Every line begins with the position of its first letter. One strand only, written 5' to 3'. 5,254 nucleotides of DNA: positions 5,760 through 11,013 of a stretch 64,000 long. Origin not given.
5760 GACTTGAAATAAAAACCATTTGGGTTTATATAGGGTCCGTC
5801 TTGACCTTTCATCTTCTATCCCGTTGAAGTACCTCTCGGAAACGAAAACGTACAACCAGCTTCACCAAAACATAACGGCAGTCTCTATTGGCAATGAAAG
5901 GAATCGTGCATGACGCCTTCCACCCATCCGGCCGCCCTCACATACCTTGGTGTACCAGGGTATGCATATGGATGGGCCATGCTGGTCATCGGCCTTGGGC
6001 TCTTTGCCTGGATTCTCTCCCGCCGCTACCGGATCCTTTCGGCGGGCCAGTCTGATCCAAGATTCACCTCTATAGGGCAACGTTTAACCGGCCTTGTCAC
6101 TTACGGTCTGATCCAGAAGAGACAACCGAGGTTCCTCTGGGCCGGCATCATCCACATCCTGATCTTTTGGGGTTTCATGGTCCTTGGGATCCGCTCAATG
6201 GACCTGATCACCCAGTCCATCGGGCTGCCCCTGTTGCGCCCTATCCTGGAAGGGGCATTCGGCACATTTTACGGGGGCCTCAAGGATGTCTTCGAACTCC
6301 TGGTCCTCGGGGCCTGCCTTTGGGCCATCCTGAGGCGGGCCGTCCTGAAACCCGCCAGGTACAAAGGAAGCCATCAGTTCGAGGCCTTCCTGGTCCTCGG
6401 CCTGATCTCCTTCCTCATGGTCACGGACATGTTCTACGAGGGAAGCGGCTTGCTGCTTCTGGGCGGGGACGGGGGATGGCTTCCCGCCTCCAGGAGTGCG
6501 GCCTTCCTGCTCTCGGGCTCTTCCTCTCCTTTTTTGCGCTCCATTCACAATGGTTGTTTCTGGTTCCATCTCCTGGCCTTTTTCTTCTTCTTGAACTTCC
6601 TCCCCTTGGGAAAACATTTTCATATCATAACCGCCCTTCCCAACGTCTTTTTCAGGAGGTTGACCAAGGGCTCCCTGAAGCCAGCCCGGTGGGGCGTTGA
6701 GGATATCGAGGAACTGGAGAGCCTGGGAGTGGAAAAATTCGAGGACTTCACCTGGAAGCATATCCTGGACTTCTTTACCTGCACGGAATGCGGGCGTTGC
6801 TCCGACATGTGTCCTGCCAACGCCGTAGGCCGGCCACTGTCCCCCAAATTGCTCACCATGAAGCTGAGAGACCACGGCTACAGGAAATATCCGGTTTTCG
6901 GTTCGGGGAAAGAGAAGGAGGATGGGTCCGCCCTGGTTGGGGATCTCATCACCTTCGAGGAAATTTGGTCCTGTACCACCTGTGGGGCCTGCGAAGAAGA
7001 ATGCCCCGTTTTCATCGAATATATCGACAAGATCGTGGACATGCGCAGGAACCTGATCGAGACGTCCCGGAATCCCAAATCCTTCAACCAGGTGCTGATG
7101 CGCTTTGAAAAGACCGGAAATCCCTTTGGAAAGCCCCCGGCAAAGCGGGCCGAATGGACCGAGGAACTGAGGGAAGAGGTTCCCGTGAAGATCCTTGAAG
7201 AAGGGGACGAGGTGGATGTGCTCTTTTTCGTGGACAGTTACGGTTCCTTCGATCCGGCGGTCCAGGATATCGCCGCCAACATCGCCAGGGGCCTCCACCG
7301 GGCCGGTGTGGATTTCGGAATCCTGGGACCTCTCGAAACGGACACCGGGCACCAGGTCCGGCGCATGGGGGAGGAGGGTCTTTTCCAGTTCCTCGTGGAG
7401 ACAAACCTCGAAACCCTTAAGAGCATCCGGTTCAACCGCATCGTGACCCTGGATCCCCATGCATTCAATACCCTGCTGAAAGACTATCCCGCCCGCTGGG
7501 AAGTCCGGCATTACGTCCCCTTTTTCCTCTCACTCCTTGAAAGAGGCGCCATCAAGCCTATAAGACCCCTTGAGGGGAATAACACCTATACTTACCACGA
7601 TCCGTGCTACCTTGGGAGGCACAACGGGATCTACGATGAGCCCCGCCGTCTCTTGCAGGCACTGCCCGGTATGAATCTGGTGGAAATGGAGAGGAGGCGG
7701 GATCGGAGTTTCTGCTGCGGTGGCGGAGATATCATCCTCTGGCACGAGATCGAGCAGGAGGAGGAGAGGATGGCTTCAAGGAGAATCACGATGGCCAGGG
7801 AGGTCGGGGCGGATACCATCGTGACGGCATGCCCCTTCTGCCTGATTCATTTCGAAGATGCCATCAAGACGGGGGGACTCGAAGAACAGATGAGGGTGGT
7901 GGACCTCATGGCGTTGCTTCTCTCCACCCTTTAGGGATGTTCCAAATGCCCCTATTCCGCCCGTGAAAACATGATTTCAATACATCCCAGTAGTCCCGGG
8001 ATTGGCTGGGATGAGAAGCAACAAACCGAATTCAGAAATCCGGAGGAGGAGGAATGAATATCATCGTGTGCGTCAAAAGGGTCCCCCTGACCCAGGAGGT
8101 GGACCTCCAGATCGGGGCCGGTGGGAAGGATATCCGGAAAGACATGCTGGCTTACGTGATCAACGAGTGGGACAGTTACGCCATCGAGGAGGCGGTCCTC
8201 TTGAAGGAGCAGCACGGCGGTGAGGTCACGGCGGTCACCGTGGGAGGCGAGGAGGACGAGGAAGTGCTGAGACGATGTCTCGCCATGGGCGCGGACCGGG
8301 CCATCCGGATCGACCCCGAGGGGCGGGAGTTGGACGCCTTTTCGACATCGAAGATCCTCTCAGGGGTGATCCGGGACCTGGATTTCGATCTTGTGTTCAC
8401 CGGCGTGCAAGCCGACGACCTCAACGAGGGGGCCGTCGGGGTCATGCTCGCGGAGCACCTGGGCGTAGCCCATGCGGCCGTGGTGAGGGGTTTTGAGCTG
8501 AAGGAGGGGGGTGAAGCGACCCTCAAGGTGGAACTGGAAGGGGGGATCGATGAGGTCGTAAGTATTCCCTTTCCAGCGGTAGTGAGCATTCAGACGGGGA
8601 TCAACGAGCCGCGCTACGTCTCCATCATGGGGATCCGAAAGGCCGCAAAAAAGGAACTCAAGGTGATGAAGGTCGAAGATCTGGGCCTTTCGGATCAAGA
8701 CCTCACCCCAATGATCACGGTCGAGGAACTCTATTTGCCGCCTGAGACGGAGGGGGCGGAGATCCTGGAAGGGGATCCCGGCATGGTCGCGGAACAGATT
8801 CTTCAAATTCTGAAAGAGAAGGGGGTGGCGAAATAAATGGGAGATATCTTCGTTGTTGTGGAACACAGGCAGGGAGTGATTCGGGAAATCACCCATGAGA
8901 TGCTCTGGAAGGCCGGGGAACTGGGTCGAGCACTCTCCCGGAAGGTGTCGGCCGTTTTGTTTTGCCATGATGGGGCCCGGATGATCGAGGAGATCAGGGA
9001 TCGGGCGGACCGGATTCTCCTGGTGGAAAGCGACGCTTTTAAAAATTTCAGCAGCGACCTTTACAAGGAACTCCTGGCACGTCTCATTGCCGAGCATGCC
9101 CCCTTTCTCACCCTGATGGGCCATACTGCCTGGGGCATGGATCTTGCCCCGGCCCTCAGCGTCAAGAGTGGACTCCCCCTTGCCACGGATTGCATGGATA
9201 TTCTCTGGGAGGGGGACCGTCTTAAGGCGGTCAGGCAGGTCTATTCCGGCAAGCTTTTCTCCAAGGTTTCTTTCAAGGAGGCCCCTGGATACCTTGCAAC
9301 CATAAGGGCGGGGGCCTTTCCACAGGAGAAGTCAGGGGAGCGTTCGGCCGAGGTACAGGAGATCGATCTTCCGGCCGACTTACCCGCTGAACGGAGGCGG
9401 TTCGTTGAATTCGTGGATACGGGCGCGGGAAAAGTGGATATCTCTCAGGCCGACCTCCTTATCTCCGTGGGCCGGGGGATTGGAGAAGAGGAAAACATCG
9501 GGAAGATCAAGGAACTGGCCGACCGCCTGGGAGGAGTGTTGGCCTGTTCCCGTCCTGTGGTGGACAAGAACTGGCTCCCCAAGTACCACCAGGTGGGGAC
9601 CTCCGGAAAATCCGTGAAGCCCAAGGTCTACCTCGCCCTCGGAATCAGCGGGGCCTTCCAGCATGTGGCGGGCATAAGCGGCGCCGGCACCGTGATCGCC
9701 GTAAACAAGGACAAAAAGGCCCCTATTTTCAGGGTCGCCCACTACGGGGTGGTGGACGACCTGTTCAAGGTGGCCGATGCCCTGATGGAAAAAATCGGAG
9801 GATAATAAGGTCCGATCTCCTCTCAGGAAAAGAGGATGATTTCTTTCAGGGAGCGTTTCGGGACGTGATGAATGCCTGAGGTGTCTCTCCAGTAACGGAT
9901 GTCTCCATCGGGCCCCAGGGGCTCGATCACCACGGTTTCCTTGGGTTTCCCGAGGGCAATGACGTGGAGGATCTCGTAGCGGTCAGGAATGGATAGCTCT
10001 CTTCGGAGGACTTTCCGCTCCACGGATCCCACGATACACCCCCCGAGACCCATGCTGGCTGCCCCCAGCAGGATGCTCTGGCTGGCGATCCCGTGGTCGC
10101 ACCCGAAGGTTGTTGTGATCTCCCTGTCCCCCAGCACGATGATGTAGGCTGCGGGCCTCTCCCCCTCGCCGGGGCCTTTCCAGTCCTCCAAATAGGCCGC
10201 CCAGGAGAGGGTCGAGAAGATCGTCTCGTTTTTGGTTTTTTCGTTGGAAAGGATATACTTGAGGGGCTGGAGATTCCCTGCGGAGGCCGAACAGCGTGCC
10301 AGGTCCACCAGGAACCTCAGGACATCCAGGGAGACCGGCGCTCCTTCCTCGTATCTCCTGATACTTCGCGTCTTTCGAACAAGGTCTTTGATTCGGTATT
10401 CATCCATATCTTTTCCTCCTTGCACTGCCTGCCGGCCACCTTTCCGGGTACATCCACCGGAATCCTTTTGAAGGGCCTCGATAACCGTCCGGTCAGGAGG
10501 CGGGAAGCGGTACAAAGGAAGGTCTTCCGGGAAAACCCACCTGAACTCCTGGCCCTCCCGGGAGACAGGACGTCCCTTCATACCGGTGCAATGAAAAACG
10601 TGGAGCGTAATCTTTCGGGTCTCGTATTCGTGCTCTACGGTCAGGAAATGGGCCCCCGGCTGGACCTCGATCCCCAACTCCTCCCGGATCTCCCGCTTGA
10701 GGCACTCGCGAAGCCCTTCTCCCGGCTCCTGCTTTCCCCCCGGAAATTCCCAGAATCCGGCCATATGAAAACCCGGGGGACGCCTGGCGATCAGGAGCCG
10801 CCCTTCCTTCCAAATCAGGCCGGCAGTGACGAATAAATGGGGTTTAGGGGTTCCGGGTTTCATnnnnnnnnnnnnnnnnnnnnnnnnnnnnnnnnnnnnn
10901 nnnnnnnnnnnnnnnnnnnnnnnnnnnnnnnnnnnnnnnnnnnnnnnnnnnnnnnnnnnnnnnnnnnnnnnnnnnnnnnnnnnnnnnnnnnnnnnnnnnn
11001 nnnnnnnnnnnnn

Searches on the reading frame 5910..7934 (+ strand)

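Call 68: search_protein_families(library=pfam, proteins=[window:5910-7934:+], max_evalue=0.00001)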
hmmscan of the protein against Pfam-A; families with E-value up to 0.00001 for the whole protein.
window:5910-7934:+ (674 aa): 7 families
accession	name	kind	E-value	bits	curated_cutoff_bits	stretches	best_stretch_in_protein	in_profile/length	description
PF02754.22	CCG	-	3.2e-23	82.1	20.6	1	560-648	1-84/85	Cysteine-rich domain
PF13183.11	Fer4_8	-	2.8e-10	41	27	1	290-368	4-67/68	4Fe-4S dicluster domain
PF13237.11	Fer4_10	-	8.1e-10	38.9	25.5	1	285-366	3-53/53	4Fe-4S dicluster domain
PF13187.11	Fer4_9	-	1.1e-09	38.6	27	1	291-366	2-48/52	4Fe-4S dicluster domain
PF13534.11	Fer4_17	-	6.2e-08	33.5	22.2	1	291-367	2-58/61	4Fe-4S dicluster domain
PF12838.12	Fer4_7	-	5.9e-06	27.1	27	0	290-367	1-50/52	4Fe-4S dicluster domain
PF00037.32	Fer4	-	8.5e-06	25.8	21.1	0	287-305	4-22/24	4Fe-4S binding domain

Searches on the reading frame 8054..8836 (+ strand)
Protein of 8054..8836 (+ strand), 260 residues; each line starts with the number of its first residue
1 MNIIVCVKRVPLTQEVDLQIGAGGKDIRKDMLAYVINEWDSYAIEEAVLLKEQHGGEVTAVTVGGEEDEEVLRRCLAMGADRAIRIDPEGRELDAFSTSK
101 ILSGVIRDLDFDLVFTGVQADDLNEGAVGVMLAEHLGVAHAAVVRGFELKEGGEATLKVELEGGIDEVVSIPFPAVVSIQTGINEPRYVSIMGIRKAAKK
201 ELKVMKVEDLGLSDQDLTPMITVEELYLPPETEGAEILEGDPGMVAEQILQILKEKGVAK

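Call 11: search_protein_families(library=pfam, proteins=[window:8054-8836:+], max_evalue=0.001)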
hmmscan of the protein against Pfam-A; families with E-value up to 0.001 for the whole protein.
window:8054-8836:+ (260 aa): 1 family
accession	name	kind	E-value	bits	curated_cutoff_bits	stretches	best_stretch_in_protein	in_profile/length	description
PF01012.27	ETF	-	3.5e-38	131.6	26.7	1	34-209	11-180/181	Electron transfer flavoprotein domain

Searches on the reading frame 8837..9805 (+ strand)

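Call 11: search_protein_families(library=pfam, proteins=[window:8837-9805:+], max_evalue=0.001)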
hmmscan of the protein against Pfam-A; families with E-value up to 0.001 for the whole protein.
window:8837-9805:+ (322 aa): 2 families
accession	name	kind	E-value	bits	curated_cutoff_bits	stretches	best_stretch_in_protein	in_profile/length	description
PF00766.25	ETF_alpha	-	3.5e-33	113.9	27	1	201-280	1-80/81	Electron transfer flavoprotein FAD-binding domain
PF01012.27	ETF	-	1.9e-31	109.7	26.7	1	5-180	2-180/181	Electron transfer flavoprotein domain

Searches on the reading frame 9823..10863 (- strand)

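Call 11: search_protein_families(library=pfam, proteins=[window:9823-10863:-], max_evalue=0.001)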
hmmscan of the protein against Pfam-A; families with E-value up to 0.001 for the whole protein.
window:9823-10863:- (346 aa): 4 families
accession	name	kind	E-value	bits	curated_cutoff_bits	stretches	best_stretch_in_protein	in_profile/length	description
PF14815.12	NUDIX_4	-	2.7e-26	92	35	1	14-129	2-112/113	NUDIX domain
PF00293.34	NUDIX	-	2.3e-17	63.7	21.1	1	19-130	13-133/134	NUDIX domain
PF00881.29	Nitroreductase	-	1.4e-16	61.5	23.5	1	162-306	1-167/167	Nitroreductase family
PF14512.11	TM1586_NiRdase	-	4.2e-05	23.7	27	1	238-312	67-138/215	Putative TM nitroreductase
